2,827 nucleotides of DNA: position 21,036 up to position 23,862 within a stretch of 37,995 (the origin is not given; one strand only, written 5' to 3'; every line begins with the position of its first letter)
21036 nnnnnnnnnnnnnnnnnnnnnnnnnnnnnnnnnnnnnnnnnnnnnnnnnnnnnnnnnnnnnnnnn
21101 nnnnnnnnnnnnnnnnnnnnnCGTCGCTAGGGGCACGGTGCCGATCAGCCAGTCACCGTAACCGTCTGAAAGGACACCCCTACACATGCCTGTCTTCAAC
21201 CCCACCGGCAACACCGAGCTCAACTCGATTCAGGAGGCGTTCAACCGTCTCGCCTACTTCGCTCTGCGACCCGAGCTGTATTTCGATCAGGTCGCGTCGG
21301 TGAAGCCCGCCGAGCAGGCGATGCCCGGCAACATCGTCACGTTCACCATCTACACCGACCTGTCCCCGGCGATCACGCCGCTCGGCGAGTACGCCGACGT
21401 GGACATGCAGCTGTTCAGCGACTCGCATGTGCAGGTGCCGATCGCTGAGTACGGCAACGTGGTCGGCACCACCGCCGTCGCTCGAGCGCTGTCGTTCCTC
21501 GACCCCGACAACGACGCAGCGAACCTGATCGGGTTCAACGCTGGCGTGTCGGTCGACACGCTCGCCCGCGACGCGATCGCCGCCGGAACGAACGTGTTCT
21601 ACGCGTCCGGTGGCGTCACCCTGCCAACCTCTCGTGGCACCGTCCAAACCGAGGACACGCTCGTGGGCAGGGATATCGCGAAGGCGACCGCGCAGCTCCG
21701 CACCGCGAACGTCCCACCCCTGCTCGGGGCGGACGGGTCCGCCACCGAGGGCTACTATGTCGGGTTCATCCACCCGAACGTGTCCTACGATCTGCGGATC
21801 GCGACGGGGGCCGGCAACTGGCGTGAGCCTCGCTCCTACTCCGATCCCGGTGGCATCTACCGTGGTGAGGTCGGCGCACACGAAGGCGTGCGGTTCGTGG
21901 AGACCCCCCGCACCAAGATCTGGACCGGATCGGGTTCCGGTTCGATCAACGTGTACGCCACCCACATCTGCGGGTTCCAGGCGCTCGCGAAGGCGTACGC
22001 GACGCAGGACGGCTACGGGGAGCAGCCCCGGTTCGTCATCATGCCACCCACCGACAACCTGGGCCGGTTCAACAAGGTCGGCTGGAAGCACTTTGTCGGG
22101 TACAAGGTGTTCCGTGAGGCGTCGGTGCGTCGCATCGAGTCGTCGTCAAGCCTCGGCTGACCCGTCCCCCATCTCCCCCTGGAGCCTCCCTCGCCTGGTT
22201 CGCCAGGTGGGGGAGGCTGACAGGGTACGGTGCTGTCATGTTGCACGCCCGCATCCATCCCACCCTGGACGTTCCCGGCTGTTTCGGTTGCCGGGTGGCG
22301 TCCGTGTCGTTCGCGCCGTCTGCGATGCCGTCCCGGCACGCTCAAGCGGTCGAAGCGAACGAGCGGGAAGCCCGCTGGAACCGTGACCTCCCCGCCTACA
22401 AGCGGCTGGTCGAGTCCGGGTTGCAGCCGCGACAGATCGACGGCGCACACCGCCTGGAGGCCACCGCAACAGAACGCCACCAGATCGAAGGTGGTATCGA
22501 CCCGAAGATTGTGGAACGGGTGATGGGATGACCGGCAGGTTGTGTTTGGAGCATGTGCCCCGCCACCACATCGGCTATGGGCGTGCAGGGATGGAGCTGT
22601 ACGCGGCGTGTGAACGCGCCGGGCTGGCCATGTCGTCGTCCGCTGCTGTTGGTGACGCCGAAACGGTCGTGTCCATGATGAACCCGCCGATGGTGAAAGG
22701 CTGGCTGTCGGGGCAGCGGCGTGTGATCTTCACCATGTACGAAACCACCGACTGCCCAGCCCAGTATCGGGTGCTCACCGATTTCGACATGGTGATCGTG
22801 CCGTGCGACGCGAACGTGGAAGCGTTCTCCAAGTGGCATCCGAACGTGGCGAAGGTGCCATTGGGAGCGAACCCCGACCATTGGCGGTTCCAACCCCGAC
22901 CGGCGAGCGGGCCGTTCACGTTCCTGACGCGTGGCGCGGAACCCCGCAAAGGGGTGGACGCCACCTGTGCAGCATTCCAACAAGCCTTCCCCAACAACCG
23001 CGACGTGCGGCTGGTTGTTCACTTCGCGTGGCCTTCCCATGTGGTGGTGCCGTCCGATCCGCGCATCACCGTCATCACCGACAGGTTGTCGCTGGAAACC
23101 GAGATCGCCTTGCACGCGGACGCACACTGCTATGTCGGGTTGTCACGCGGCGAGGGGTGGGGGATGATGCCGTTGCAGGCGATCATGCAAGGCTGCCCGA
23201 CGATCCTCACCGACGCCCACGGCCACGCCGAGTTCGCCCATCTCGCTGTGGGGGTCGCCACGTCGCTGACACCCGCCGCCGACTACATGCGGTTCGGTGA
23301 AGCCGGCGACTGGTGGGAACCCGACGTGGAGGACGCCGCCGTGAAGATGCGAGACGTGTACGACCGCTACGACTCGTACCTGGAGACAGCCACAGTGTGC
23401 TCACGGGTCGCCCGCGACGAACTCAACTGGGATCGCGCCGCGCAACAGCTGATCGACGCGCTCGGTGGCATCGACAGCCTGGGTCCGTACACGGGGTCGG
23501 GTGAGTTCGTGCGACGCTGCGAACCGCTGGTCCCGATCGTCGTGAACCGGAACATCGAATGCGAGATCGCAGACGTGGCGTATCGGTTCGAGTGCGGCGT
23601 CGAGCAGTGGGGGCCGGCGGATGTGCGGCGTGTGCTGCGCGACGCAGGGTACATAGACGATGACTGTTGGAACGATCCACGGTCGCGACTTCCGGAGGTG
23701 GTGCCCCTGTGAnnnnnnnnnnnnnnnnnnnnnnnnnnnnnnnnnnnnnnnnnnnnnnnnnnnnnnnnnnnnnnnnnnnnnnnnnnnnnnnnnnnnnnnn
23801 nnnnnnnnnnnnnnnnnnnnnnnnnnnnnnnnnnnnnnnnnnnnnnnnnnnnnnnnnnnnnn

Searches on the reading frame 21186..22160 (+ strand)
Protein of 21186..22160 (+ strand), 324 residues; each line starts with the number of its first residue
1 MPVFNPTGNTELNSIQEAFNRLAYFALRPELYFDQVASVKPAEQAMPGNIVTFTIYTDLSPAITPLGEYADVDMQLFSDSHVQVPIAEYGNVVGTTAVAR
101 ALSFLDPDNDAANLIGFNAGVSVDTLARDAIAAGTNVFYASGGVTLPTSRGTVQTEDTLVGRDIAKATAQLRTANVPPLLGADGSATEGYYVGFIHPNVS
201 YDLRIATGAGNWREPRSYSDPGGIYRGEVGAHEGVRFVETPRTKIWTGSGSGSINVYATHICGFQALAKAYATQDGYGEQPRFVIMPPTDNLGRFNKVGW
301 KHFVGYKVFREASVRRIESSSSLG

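Call 119: search_protein_families(library=pfam, proteins=[window:21186-22160:+], max_evalue=0.01)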
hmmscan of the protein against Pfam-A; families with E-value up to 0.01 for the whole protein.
window:21186-22160:+ (324 aa): 1 family
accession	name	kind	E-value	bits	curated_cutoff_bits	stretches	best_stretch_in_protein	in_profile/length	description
PF13252.12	Phage_capsid_3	-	2.9e-29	102.6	23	1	13-312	6-365/376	Phage capsid protein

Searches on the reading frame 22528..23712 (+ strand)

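Call 119: search_protein_families(library=pfam, proteins=[window:22528-23712:+], max_evalue=0.01)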
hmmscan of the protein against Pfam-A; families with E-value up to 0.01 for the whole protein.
window:22528-23712:+ (394 aa): 3 families
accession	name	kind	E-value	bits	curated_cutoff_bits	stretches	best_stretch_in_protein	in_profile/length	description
PF20706.3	GT4-conflict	-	1.1e-08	34.9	26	1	105-308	172-385/385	Family 4 Glycosyltransferase in conflict systems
PF00534.26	Glycos_transf_1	-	1.4e-05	25.1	26.4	1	193-238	87-132/172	Glycosyl transferases group 1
PF13692.12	Glyco_trans_1_4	-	1.5e-05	25.7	27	1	132-238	6-116/142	Glycosyl transferases group 1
